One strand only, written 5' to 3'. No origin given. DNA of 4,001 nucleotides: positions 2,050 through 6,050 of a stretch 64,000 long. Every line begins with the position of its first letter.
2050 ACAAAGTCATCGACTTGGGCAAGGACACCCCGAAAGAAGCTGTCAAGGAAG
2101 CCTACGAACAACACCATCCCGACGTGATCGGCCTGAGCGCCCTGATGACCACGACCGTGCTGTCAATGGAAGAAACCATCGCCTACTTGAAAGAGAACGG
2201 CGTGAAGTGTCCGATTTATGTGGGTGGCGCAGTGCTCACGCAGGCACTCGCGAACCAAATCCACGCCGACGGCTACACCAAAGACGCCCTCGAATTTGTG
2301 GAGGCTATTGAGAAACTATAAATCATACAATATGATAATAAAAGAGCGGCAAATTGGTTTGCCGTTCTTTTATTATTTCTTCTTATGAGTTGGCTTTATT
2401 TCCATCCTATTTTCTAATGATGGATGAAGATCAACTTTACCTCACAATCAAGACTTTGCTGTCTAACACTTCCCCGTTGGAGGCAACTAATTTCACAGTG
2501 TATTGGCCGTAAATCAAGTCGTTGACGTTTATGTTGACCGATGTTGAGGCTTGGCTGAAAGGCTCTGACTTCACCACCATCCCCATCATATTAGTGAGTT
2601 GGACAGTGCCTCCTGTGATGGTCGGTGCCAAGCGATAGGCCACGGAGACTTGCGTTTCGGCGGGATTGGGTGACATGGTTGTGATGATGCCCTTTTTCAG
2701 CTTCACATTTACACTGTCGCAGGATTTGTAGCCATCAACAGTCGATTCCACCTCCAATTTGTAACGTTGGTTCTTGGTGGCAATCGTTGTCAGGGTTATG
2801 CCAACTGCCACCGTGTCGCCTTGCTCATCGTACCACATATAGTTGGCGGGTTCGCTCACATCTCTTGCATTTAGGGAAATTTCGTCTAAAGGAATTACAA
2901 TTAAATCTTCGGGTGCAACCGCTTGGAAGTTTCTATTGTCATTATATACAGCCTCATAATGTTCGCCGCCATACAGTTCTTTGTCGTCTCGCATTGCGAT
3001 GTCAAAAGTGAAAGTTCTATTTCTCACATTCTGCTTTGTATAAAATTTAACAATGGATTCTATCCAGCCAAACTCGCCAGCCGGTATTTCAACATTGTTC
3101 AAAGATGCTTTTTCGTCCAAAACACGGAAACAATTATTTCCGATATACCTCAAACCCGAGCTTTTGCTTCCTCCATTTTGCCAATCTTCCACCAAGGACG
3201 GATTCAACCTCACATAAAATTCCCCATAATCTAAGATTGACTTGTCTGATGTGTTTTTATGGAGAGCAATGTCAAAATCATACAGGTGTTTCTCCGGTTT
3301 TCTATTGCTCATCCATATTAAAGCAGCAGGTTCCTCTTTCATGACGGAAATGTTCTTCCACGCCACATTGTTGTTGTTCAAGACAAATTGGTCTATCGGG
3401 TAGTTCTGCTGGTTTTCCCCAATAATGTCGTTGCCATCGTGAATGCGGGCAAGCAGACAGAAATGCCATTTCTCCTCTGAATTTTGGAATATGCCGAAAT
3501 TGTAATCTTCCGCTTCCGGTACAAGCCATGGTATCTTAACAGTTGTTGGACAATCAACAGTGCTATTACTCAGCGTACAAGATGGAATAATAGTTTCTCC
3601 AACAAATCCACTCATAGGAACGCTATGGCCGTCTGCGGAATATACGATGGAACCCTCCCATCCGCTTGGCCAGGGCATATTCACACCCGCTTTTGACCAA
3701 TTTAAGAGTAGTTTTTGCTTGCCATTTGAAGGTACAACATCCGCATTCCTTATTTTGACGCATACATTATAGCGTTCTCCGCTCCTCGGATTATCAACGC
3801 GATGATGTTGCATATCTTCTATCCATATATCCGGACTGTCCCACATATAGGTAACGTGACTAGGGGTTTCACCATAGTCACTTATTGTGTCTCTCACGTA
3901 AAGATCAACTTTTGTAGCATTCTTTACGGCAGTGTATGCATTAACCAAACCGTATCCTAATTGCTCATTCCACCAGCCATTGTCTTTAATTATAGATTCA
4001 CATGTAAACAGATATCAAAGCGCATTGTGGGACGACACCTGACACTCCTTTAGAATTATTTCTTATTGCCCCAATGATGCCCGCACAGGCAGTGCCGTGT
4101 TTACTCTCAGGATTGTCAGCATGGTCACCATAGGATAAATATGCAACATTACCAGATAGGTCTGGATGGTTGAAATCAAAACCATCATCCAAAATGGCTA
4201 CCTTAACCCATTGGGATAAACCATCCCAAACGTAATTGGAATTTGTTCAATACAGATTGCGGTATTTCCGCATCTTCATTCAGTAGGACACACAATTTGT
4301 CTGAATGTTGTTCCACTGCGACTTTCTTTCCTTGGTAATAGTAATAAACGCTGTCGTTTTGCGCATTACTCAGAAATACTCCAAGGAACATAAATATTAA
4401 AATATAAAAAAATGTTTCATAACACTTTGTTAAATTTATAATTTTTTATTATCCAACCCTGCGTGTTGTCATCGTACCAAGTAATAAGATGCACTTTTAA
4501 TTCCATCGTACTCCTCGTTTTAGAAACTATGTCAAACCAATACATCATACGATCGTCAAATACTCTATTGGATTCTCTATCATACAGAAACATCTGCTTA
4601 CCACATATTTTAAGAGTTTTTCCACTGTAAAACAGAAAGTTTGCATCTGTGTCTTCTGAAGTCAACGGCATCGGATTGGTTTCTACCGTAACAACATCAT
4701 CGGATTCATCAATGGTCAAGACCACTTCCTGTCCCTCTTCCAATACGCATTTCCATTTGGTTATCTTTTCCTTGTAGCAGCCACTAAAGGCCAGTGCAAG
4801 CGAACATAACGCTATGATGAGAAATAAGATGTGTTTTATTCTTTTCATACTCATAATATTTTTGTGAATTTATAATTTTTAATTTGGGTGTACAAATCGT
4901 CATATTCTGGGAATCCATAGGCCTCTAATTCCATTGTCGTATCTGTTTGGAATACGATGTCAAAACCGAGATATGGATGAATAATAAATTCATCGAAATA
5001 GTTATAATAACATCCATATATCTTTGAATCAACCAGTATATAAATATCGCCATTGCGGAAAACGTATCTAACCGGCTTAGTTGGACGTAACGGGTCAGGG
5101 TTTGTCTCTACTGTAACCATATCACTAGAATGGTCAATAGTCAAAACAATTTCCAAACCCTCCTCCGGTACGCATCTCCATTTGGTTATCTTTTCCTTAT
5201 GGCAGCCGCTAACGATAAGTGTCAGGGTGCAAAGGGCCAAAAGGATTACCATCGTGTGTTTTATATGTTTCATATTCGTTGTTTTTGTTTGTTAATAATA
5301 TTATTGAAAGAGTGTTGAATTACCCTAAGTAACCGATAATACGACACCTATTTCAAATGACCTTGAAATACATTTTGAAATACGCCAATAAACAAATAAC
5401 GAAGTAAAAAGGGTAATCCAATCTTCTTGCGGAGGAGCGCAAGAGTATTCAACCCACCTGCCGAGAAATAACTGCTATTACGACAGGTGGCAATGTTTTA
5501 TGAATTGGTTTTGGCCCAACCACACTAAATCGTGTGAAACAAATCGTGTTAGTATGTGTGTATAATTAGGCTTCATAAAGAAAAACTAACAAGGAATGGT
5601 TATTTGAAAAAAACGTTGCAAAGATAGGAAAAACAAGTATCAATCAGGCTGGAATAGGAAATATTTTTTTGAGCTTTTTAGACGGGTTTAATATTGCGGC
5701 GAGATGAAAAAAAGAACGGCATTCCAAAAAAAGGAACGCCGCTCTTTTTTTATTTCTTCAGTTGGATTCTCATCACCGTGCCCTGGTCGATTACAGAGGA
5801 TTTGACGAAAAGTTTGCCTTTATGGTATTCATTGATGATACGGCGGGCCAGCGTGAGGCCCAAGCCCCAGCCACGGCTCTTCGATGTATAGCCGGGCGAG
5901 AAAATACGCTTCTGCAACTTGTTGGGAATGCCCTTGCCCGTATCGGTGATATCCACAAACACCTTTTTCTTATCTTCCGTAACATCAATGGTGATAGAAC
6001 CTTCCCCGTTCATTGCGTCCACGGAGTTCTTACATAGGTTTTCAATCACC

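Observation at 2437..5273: Two diverging paralogous lipoproteins translationally coupled to a decayed T9SS subtilase: a possible protease/inhibitor operon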

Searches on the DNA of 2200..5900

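Call 70: search_rna_families(source=window, start=2200, end=5900, threshold=evalue, max_evalue=1)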
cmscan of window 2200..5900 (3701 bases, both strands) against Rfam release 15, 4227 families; matches with E-value up to 1: 5.
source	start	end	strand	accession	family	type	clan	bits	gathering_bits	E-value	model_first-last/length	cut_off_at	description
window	4301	4431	+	RF00512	Leu_leader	Cis-reg; leader;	-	30.2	50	0.0018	1-148/148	no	Leucine operon leader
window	2337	2374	+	RF04134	MIR7504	Gene; miRNA;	-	28.5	83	0.042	1-124/124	no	MIR7504 microRNA precursor family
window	2275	2379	+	RF00558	L20_leader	Cis-reg; leader;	-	25.7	58.7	0.05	1-127/127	no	Ribosomal protein L20 leader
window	5707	5774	-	RF02397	sau-5971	Gene; sRNA;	-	24.1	90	0.37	1-96/96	no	Staphylococcus sRNA sau-5971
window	5702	5826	-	RF00558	L20_leader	Cis-reg; leader;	-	21.6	58.7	0.53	1-127/127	no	Ribosomal protein L20 leader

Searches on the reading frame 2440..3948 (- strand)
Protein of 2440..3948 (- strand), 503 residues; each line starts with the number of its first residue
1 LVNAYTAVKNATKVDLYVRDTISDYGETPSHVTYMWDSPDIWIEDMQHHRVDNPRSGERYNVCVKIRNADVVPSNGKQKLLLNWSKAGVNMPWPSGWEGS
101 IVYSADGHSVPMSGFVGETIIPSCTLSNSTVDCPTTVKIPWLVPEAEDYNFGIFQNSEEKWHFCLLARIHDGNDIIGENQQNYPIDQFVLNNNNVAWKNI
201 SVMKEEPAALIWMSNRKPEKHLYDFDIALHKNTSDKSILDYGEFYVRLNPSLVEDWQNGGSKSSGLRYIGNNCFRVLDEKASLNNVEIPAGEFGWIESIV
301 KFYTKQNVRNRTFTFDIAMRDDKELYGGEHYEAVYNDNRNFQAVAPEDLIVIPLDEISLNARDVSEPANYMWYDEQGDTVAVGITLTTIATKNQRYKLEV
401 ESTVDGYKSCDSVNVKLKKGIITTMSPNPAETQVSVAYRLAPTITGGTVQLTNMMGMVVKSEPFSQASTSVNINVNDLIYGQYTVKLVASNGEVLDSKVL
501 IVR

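Call 5: search_protein_families(library=pfam, proteins=[window:2440-3948:-], max_evalue=1)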
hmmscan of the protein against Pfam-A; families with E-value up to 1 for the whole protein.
window:2440-3948:- (503 aa): 4 families
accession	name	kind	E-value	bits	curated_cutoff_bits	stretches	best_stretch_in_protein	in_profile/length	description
PF18962.6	Por_Secre_tail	-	3.7e-08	34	27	1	427-501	3-75/75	Secretion system C-terminal sorting domain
PF11589.14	DUF3244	-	0.0037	17.7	25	1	448-493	43-89/96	Domain of unknown function (DUF3244)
PF08076.16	TetM_leader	-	0.063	13.5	25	1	229-241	8-20/28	Tetracycline resistance determinant leader peptide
PF13860.13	FlgD_ig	-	0.094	13.1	27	1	430-492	8-78/79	FlgD Ig-like domain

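Call 6: search_protein_families(library=ncbifam, proteins=[window:2440-3948:-], max_evalue=1)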
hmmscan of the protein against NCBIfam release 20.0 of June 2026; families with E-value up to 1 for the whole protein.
window:2440-3948:- (503 aa): 3 families
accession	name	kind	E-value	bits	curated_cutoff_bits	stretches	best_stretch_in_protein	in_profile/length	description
TIGR04183.1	Por_Secre_tail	domain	1.9e-05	24.5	23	1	426-501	2-71/72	T9SS type A sorting domain-containing protein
NF011335.0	PRK14751.1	equivalog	0.047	13.5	71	1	229-245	8-23/28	tetracycline resistance determinant leader peptide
NF040559.1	CAS_Csx20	equivalog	0.14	12.6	70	1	246-309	27-90/124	CRISPR-associated protein Csx20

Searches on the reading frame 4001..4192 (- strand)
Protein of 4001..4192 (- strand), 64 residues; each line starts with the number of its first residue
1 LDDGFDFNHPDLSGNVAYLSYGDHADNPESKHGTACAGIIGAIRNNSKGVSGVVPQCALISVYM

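Call 5: search_protein_families(library=pfam, proteins=[window:4001-4192:-], max_evalue=1)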
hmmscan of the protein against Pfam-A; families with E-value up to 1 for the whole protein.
window:4001-4192:- (64 aa): 2 families
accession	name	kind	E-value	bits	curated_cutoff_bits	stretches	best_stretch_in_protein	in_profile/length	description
PF00082.27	Peptidase_S8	-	1.7e-11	44.4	21.8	1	1-62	9-86/288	Subtilase family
PF21819.3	DUF6885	-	0.029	13.9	27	1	26-58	79-111/251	Family of unknown function (DUF6885)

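Call 6: search_protein_families(library=ncbifam, proteins=[window:4001-4192:-], max_evalue=1)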
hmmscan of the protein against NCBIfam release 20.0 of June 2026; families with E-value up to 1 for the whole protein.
window:4001-4192:- (64 aa): 2 families
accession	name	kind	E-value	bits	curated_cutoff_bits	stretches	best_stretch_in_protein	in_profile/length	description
TIGR03921.1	T7SS_mycosin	equivalog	7.8e-10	38.4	278.75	1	2-62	21-82/353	type VII secretion-associated serine protease mycosin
NF033595.1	denti_PrtP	equivalog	3.8e-05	22.5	300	1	29-54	247-272/606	dentilisin complex serine proteinase subunit PrtP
